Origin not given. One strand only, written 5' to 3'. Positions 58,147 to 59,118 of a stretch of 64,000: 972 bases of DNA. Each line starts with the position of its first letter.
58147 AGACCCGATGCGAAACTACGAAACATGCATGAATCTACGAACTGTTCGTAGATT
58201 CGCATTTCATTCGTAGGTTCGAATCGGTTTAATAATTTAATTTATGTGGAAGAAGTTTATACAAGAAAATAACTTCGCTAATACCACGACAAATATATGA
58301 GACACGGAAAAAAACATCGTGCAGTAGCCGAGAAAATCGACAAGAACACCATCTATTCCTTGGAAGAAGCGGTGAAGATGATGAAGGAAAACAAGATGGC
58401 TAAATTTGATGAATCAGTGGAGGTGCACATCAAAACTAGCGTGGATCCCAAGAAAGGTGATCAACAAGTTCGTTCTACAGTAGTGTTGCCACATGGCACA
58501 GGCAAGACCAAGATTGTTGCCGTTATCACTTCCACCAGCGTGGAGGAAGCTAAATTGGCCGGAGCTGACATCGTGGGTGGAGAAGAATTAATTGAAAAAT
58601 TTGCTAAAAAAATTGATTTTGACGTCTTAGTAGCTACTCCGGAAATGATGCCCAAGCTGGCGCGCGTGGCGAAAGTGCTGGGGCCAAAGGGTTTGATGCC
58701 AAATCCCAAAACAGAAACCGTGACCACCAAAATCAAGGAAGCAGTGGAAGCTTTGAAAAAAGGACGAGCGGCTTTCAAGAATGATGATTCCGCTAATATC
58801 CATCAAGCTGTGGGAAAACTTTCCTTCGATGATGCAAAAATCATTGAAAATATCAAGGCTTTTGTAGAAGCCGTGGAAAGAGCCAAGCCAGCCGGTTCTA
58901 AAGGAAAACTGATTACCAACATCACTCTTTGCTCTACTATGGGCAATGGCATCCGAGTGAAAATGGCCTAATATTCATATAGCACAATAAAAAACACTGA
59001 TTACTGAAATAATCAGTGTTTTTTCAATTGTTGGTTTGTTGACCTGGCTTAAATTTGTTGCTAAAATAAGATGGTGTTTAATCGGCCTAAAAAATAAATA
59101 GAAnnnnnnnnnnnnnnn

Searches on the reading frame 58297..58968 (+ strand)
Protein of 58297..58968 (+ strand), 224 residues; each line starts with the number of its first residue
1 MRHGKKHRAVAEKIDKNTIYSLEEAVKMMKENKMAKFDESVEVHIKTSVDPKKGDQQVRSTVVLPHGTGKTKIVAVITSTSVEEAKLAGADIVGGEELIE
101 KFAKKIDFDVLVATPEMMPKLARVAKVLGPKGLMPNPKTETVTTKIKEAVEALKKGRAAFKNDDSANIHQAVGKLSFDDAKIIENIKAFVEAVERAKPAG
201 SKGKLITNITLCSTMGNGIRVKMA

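Call 50: search_protein_families(library=pfam, proteins=[window:58297-58968:+], max_evalue=0.01)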
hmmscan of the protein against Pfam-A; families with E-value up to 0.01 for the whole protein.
window:58297-58968:+ (224 aa): 1 family
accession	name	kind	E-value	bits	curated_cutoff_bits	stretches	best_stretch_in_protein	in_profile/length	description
PF00687.26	Ribosomal_L1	-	4.3e-57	193.3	32.2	1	30-216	2-197/198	Ribosomal protein L1p/L10e family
